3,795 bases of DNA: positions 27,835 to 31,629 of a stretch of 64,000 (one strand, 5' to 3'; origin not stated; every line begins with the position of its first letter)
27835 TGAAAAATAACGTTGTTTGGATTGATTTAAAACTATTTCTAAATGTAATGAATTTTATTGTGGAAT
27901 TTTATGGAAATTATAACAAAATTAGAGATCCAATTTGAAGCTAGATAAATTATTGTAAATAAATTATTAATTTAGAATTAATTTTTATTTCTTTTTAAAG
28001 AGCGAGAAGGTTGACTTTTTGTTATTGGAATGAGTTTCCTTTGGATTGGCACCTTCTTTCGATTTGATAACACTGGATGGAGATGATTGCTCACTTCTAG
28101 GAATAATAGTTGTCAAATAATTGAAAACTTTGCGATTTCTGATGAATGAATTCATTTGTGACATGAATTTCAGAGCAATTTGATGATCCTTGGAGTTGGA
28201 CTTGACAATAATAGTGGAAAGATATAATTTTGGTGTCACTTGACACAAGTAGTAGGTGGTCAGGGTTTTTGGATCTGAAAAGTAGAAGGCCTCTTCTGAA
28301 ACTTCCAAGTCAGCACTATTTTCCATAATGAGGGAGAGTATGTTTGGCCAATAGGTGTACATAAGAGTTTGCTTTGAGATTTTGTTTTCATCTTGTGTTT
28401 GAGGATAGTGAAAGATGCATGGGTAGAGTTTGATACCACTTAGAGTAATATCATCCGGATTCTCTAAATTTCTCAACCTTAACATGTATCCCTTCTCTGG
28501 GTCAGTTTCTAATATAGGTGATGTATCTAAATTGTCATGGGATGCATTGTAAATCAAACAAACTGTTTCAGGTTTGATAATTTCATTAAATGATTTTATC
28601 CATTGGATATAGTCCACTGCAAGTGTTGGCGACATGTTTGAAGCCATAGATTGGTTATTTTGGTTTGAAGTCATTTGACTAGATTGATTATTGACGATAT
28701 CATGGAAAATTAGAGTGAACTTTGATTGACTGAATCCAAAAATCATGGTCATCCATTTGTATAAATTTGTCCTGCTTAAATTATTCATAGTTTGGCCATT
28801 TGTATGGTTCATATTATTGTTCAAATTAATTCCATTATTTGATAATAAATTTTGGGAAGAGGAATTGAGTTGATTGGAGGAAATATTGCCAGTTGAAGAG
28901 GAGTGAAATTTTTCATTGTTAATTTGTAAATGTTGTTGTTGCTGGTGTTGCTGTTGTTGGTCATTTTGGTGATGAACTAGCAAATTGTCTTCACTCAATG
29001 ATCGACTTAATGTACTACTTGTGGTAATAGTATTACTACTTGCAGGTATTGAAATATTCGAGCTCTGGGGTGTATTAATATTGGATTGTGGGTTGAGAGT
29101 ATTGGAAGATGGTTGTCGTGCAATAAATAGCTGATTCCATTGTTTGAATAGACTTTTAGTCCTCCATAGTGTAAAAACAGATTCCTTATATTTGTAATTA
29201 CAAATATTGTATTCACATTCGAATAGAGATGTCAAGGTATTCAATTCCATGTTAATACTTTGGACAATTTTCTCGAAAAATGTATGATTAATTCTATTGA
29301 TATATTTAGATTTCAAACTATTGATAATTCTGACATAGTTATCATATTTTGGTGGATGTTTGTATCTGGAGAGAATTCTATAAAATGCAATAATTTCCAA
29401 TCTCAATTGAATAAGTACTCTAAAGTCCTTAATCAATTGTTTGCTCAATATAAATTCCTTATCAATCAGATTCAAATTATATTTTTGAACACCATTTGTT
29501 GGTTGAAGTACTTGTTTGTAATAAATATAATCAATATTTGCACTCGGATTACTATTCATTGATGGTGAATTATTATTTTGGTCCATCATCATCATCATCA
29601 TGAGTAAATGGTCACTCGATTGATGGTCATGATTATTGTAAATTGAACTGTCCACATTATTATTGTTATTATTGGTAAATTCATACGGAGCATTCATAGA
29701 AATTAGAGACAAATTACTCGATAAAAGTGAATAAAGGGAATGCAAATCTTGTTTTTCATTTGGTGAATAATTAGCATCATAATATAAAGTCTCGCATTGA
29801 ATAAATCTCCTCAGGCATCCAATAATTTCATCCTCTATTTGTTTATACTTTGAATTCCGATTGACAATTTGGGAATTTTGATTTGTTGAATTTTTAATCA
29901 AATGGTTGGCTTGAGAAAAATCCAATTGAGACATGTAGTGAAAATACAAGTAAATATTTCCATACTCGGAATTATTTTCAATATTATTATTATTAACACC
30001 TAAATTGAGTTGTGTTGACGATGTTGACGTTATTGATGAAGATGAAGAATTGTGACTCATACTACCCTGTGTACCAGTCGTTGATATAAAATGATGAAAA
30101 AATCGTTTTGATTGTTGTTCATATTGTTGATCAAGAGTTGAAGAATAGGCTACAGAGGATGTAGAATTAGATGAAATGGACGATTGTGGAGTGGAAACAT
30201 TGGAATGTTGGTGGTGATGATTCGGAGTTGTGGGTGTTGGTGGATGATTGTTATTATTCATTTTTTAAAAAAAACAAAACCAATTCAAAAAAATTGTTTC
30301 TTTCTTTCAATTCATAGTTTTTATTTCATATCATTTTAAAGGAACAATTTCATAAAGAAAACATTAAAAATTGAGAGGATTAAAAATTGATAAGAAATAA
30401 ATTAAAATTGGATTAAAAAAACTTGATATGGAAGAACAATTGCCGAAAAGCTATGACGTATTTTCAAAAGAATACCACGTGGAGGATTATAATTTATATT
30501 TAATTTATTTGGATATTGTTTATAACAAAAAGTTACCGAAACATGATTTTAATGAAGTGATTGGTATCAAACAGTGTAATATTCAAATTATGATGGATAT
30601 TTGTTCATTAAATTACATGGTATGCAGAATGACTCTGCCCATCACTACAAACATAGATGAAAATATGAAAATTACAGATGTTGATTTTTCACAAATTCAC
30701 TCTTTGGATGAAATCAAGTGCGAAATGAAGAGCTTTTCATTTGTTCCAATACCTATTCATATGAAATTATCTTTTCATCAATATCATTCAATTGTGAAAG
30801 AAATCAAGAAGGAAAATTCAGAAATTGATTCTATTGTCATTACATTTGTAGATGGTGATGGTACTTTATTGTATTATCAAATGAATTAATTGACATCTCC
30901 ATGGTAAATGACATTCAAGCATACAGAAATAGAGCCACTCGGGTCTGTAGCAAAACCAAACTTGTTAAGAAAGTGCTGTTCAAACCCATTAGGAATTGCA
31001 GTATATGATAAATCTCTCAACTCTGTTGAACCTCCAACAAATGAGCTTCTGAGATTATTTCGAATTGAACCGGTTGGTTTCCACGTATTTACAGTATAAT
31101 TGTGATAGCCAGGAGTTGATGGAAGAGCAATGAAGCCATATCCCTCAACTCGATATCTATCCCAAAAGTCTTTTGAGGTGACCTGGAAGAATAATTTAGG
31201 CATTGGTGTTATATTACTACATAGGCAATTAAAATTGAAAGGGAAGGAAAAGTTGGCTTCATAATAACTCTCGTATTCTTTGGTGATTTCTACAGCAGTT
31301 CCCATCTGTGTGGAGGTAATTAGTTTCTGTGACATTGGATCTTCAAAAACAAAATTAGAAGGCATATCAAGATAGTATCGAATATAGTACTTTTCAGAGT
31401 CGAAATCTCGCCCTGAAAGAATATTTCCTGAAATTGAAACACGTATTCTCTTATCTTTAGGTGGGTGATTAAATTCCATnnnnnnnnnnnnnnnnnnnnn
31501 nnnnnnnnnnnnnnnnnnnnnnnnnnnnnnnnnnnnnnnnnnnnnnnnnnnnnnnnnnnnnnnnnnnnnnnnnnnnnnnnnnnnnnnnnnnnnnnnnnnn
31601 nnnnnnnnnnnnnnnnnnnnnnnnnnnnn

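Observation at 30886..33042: MKS1/B9-domain gene implies a ciliated or flagellated organism despite slime-mould-like composition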

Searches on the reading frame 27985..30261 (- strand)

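Call 18: search_protein_families(library=pfam, proteins=[window:27985-30261:-], max_evalue=0.001)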
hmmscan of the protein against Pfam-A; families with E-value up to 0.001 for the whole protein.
window:27985-30261:- (758 aa): 1 family
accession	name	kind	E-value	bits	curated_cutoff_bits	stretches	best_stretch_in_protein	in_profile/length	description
PF09404.15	C12orf66_like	-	1.6e-28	100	22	2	483-716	232-434/439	KICSTOR complex C12orf66 like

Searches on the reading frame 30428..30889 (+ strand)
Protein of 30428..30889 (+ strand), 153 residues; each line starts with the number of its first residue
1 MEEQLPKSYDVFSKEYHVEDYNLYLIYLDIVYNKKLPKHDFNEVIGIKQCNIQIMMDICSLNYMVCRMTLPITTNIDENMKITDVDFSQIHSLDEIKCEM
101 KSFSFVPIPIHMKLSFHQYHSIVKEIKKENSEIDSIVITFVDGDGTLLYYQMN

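Call 18: search_protein_families(library=pfam, proteins=[window:30428-30889:+], max_evalue=0.001)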
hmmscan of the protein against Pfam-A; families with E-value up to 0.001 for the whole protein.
window:30428-30889:+ (153 aa): 1 family
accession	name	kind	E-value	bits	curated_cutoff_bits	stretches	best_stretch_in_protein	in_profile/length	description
PF09631.16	Sen15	-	6.1e-09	36.6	22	1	104-152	43-91/101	Sen15 protein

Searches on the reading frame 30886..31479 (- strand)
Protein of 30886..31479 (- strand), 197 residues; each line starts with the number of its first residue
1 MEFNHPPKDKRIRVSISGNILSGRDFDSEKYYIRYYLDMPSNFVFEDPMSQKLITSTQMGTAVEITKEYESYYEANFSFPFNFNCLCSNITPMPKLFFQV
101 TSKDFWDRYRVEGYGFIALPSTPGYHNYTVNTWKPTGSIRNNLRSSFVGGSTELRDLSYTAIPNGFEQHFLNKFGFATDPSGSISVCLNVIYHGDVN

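Call 65: find_encoding_contigs(protein=window:30886-31479:-, flank=10000, max_places=4)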
Protein window:30886-31479:- (197 aa): no gene with exactly this product is on record in the collection.
